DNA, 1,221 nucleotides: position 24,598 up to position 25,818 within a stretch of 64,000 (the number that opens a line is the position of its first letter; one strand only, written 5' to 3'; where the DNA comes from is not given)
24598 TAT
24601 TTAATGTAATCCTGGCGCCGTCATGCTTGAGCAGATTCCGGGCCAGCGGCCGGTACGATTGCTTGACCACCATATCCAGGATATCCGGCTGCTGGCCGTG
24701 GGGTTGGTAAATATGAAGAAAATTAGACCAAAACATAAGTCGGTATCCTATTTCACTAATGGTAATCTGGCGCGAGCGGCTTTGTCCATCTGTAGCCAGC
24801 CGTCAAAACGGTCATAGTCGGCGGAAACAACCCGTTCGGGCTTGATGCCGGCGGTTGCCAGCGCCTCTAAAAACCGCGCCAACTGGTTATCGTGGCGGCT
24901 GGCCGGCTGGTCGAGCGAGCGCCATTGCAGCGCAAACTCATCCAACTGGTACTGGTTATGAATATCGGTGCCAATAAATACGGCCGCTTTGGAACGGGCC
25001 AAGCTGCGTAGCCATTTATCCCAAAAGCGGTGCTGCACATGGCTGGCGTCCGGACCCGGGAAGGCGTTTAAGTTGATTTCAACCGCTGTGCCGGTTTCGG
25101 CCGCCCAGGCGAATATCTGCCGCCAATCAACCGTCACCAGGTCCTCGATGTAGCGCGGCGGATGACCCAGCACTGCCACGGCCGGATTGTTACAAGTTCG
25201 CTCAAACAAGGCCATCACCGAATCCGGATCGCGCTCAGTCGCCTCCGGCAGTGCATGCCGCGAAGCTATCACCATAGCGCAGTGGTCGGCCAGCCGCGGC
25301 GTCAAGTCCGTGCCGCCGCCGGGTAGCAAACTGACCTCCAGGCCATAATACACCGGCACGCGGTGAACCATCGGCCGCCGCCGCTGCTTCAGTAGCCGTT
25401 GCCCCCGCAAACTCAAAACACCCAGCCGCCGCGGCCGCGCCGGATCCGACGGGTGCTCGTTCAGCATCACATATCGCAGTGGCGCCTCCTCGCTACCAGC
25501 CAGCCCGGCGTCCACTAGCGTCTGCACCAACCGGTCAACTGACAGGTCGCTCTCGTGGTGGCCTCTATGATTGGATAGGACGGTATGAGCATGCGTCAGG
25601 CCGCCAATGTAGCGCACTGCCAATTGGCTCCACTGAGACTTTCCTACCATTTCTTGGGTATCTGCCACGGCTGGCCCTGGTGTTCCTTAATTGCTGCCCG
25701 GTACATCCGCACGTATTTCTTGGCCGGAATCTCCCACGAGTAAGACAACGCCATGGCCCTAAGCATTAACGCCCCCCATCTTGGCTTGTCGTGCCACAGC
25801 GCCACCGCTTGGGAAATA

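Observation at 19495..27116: Glycogen operon with GH57 branching enzyme, an APH-fold kinase and two paralogous PHP-domain phosphoesterases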

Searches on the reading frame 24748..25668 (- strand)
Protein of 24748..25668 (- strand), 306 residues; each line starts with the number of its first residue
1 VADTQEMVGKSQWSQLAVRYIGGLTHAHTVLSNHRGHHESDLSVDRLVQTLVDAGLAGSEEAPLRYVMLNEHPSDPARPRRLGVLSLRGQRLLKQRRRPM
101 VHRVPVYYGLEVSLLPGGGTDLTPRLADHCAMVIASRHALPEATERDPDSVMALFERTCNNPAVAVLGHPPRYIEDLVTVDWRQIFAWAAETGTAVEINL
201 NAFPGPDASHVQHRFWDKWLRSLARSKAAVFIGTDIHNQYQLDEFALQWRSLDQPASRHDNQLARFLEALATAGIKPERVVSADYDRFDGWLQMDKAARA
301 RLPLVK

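Call 3: search_protein_families(library=pfam, proteins=[window:24748-25668:-], max_evalue=0.01)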
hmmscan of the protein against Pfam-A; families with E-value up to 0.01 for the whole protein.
window:24748-25668:- (306 aa): 0 families

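Call 4: search_protein_families(library=ncbifam, proteins=[window:24748-25668:-], max_evalue=0.01)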
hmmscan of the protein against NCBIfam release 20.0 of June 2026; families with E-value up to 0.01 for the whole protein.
window:24748-25668:- (306 aa): 4 families
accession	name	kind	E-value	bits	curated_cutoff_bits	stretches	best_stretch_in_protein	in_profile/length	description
NF006702.0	PRK09248.1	domain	1.6e-10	40.9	264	1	100-254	63-212/246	PHP domain-containing protein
NF006375.0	PRK08609.1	equivalog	5.4e-10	38.5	426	1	91-246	391-538/571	DNA polymerase/3'-5' exonuclease PolX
NF005928.0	PRK07945.1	equivalog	5.7e-06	25.9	250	1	100-200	163-267/337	PHP domain-containing protein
NF006251.0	PRK08392.1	equivalog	0.0087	15.6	212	0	104-199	62-157/216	hypothetical protein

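Call 10: search_solved_structures(query=window:24748-25668:-, max_evalue=1, show_alignments=2)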
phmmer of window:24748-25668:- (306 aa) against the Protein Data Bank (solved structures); distinct sequences matched with E-value up to 1: 3.
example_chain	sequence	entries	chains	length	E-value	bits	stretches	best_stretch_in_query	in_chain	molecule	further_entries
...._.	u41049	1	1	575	0.00038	23.1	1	94-199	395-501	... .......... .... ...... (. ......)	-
3au2_A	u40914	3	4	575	0.00038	23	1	94-199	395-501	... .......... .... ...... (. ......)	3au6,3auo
3b0x_A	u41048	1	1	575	0.00038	23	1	94-199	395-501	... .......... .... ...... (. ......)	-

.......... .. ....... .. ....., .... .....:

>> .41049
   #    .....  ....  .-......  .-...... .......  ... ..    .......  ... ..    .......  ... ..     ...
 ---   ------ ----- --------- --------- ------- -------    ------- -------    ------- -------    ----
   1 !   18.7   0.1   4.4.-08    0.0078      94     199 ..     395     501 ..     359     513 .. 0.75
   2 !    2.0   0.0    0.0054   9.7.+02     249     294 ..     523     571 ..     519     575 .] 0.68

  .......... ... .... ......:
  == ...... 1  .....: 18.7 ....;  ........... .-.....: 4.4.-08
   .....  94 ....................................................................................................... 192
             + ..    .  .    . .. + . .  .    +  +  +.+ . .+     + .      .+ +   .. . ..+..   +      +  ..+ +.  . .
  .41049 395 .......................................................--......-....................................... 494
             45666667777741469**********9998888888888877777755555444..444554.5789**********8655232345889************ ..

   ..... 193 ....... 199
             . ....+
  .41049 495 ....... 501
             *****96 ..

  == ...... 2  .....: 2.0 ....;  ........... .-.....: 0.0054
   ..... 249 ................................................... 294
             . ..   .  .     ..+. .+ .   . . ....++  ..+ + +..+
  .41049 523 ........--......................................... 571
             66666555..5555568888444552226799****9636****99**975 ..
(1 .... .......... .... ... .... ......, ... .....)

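Call 11: find_homologous_proteins(query=window:24748-25668:-)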
Query window:24748-25668:- (306 aa): 45 proteins with E <= 0.001 among 3329 candidates.
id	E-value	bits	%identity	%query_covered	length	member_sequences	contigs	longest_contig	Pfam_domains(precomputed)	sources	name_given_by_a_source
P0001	2.0e-193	659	100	94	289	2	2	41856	-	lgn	-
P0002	3.9e-145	501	73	96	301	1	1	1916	-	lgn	-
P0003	7.0e-137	474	71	97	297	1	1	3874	-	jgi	jgi:histidinol phosphatase-like PHP family hydrolase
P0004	1.5e-136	473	69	98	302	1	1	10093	-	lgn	-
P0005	2.8e-133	462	68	98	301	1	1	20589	-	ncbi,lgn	-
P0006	4.9e-132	458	67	96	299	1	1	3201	-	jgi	jgi:histidinol phosphatase-like PHP family hydrolase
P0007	7.2e-127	441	65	100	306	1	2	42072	-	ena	-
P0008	4.3e-125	435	66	95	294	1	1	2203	-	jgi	jgi:histidinol phosphatase-like PHP family hydrolase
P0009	6.7e-125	434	67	94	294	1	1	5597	-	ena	-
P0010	4.4e-123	428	64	99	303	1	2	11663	-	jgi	jgi:histidinol phosphatase-like PHP family hydrolase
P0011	1.1e-121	424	62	96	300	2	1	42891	-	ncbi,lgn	-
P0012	7.7e-121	421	64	97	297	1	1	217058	-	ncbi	-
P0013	4.9e-120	418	64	95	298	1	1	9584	-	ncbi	-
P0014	1.0e-118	414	63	94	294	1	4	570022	-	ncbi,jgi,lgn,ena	-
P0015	1.9e-118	413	63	95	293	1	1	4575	-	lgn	-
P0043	2.2e-50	190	37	97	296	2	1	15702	-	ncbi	-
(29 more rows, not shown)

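Call 13: find_encoding_contigs(protein=P0014, flank=10000, max_places=2)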
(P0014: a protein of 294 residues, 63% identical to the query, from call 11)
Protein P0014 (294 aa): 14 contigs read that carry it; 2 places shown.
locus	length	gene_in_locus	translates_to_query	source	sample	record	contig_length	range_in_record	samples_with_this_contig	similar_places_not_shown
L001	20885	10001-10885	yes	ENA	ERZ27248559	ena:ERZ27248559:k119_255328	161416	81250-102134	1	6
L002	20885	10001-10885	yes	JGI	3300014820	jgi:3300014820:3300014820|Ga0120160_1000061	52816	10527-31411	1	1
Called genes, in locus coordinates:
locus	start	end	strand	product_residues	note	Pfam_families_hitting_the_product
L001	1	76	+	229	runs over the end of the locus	-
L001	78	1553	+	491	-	-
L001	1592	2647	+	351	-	PF11104:PilM_2, PF14450:FtsA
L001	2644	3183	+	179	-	PF05137:PilN (weak)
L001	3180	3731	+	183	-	PF04350:PilO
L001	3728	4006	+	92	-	-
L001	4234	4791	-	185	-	-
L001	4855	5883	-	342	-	PF05496:RuvB_N, PF00004:AAA, PF07728:AAA_5, PF17864:AAA_lid_4, PF05491:WHD_RuvB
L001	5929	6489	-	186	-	PF01330:RuvA_N, PF00633:HHH (faint), PF21176:RecR_HhH (faint), PF14520:HHH_5, PF07499:RuvA_C (weak)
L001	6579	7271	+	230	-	PF18920:DUF5671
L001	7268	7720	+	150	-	-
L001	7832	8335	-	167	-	-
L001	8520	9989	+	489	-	PF08323:Glyco_transf_5, PF13439:Glyco_transf_4, PF13579:Glyco_trans_4_4 (weak), PF00534:Glycos_transf_1, PF13692:Glyco_trans_1_4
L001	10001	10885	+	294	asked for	-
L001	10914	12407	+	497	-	PF03065:Glyco_hydro_57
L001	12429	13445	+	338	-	PF01636:APH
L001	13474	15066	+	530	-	PF00343:Phosphorylase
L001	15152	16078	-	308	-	-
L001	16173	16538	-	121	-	PF02075:RuvC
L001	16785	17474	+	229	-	PF07719:TPR_2 (faint), PF13176:TPR_7 (faint), PF13424:TPR_12 (faint), PF13432:TPR_16 (faint)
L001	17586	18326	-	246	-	PF20772:TACO1_YebC_N, PF01709:Transcrip_reg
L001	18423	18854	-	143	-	-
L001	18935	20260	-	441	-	PF03772:Competence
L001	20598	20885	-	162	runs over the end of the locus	-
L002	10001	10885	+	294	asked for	-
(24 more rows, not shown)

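Call 14: find_encoding_contigs(protein=P0043, flank=10000, max_places=2)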
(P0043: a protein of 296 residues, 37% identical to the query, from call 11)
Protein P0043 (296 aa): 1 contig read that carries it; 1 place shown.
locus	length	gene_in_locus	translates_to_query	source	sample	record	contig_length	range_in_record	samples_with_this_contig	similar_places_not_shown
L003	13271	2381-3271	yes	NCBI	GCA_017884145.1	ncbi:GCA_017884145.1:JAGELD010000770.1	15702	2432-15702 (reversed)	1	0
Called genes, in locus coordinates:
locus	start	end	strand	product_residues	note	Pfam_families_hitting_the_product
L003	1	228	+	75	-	?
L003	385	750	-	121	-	-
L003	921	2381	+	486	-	PF08323:Glyco_transf_5, PF13439:Glyco_transf_4 (weak), PF13579:Glyco_trans_4_4, PF00534:Glycos_transf_1, PF13692:Glyco_trans_1_4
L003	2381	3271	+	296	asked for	-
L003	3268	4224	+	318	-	PF01636:APH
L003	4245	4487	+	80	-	-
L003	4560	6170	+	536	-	PF00343:Phosphorylase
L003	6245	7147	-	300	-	-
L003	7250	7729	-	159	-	PF02075:RuvC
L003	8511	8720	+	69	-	-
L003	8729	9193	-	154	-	PF13419:HAD_2, PF00702:Hydrolase, PF13242:Hydrolase_like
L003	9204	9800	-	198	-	PF01427:Peptidase_M15 (weak)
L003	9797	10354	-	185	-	PF13671:AAA_33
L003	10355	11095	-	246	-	PF20772:TACO1_YebC_N, PF01709:Transcrip_reg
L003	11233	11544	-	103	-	-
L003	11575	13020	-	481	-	PF03772:Competence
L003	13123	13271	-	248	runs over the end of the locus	PF22290:DmmA-like_N (weak), PF00175:NAD_binding_1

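Call 16: find_related_loci(query=A1, collection=genome_contigs, flank=10000)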
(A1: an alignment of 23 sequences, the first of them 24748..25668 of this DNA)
Query A1 (306 aa) in genome_contigs; peptide patterns used: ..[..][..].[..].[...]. (x = any residue, [..] = any of these).
37 stretches matched a pattern; 5 encode a relative of the query (tblastn E <= 1e-3); 5 distinct loci.
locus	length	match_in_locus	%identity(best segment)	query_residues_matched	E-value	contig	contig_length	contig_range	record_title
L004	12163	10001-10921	68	1-306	1e-125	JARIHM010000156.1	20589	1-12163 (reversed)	MAG: Candidatus Saccharibacteria bacterium isolate CullarsAll.DT.42 k141_472582, whole genome shotgun sequence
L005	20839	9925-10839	62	1-306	9e-120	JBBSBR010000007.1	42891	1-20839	MAG: Candidatus Saccharimonadia bacterium isolate La6_metabat2.164 La6_metabat2.164_K_3403620_L_42891_cov_39.9294, whole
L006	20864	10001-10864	63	15-302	1e-115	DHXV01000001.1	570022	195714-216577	MAG TPA_asm: Patescibacteria group bacterium UBA5147 UBA5147_contig_353, whole genome shotgun sequence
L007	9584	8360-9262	63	4-306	7e-114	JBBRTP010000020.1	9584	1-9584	MAG: Candidatus Saccharimonadia bacterium isolate La2_metabat2.234 La2_metabat2.234_K_1668617L9584_cov_9.0000, whole gen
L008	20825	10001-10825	46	19-296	5e-78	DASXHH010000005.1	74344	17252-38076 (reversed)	MAG TPA_asm: Candidatus Saccharimonadia bacterium isolate SMAG_U5188 k141_4554906, whole genome shotgun sequence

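Call 30: predict_structure(alignment_id=A1)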
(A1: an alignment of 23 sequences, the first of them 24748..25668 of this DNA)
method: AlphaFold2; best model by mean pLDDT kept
length: 306 residues; sequences in the alignment: 23
mean_pLDDT: 92.9   pTM: 0.91
mean pLDDT of the five models: 92.9, 92.8, 92.5, 92.3, 91.1
residues with pLDDT >= 90: 258; 70-90: 34; 50-70: 4; < 50: 10
segments of 3 or more residues with pLDDT < 50: 1-9
pLDDT, mean of each block of 10 residues (from residue 1): 45 91 98 93 98 98 98 95 89 91 97 93 87 96 93 97 97 95 98 98 94 97 98 98 97 85 96 97 97 96 71
secondary structure, 60 per line:
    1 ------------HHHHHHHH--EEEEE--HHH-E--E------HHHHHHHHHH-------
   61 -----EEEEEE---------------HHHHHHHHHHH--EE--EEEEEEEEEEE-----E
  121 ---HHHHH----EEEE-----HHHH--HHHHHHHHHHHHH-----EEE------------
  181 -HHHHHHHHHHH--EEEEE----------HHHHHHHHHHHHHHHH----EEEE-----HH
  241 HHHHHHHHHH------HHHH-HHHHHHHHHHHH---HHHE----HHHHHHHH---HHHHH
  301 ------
elements in order: H13-20 E23-27 H44-53 E66-71 H87-97 E104-114 H124-128 E133-136 H142-145 H148-160 E166-168 H182-192 E195-199 H210-225 E230-233 H239-250 H257-260 H262-273 H285-292 H296-300

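Call 34: fold_search(model_id=the predicted structure, library=pdb)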
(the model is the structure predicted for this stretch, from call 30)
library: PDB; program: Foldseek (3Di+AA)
matches with E <= 10: 1307; with E <= 0.001: 23
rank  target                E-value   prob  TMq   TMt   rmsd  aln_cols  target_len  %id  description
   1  1m65                  1.4e-10  1.00  0.60  0.78   4.9       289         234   17  YCDX PROTEIN (released 2003-04-22)
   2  1pb0_A                2.7e-10  1.00  0.61  0.78   5.1       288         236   17  YCDX PROTEIN IN AUTOINHIBITED STATE (released 2004-05-25)
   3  3au6_A                5.3e-10  1.00  0.61  0.34   4.0       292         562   20  DNA polymerase X from Thermus thermophilus HB8 ternary complex with primer/template DNA and ddGTP (released 2012-01-25)
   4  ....                  6.2e-10  1.00  0.59  0.33   4.6       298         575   18  K263D mutant of PolX from Thermus thermophilus HB8 complexed with Ca-dGTP (released 2012-05-02)
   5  3b0x                  6.2e-10  1.00  0.58  0.33   4.6       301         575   18  K263A mutant of PolX from Thermus thermophilus HB8 complexed with Ca-dGTP (released 2012-05-02)
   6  3au2                  8.8e-10  1.00  0.60  0.33   4.5       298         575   18  DNA polymerase X from Thermus thermophilus HB8 complexed with Ca-dGTP (released 2012-01-25)
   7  1pb0_B                9.3e-10  1.00  0.61  0.78   6.0       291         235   17  YCDX PROTEIN IN AUTOINHIBITED STATE (released 2004-05-25)
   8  3auo_A                9.3e-10  1.00  0.58  0.33   4.7       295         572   21  DNA polymerase X from Thermus thermophilus HB8 ternary complex with 1-nt gapped DNA and ddGTP (released 2012-01-25)
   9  2w9m_B                4.5e-09  1.00  0.60  0.35   3.9       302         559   18  Structure of family X DNA polymerase from Deinococcus radiodurans (released 2009-02-10)
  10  2w9m_A                6.0e-09  1.00  0.60  0.36   3.9       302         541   18  Structure of family X DNA polymerase from Deinococcus radiodurans (released 2009-02-10)
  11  2yxo_A                4.0e-07  1.00  0.49  0.56   6.0       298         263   17  Histidinol Phosphate Phosphatase complexed with Sulfate (released 2007-11-27)
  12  4gyf                  2.2e-06  1.00  0.50  0.57   5.7       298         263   17  Crystal structure of histidinol phosphate phosphatase (HISK) from Lactococcus lactis subsp. lactis Il1403 complexed with (released 2013-02-06)
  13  6w6v_I                6.6e-05  1.00  0.39  0.47  10.2       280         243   10  Structure of yeast RNase MRP holoenzyme (released 2020-07-15)
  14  7c79_J                3.3e-04  1.00  0.39  0.41   9.7       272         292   12  Cryo-EM structure of yeast Ribonuclease MRP (released 2020-07-08)
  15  3wyz                  4.1e-04  1.00  0.42  0.57   7.6       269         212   12  On archaeal homologs of the human RNase P protein Rpp30 in the hyperthermophilic archaeon Thermococcus kodakarensis (released 2015-09-16)
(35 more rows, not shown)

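Call 76: search_solved_structures(query=A1, max_evalue=10, show_alignments=1)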
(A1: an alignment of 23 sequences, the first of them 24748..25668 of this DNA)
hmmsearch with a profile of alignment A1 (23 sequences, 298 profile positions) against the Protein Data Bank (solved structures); distinct sequences matched with E-value up to 10: 7.
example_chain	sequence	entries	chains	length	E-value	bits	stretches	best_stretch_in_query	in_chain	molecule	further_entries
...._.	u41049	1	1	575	5.6e-13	51.9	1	54-192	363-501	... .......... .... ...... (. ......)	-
3au2_A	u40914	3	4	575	5.6e-13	51.9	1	54-192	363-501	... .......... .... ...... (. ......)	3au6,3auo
3b0x_A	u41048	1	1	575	5.6e-13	51.9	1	54-192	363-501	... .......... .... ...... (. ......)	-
1m65_A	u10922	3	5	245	9.3e-13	51.1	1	87-247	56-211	Hypothetical protein ycdX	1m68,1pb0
2w9m_A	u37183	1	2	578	9e-12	47.9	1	81-223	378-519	POLYMERASE X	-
2yxo_A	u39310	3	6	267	0.17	14.1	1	46-135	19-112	Histidinol phosphatase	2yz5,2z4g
6k0a_C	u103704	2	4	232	0.3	13.3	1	178-237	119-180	Ribonuclease P protein component 3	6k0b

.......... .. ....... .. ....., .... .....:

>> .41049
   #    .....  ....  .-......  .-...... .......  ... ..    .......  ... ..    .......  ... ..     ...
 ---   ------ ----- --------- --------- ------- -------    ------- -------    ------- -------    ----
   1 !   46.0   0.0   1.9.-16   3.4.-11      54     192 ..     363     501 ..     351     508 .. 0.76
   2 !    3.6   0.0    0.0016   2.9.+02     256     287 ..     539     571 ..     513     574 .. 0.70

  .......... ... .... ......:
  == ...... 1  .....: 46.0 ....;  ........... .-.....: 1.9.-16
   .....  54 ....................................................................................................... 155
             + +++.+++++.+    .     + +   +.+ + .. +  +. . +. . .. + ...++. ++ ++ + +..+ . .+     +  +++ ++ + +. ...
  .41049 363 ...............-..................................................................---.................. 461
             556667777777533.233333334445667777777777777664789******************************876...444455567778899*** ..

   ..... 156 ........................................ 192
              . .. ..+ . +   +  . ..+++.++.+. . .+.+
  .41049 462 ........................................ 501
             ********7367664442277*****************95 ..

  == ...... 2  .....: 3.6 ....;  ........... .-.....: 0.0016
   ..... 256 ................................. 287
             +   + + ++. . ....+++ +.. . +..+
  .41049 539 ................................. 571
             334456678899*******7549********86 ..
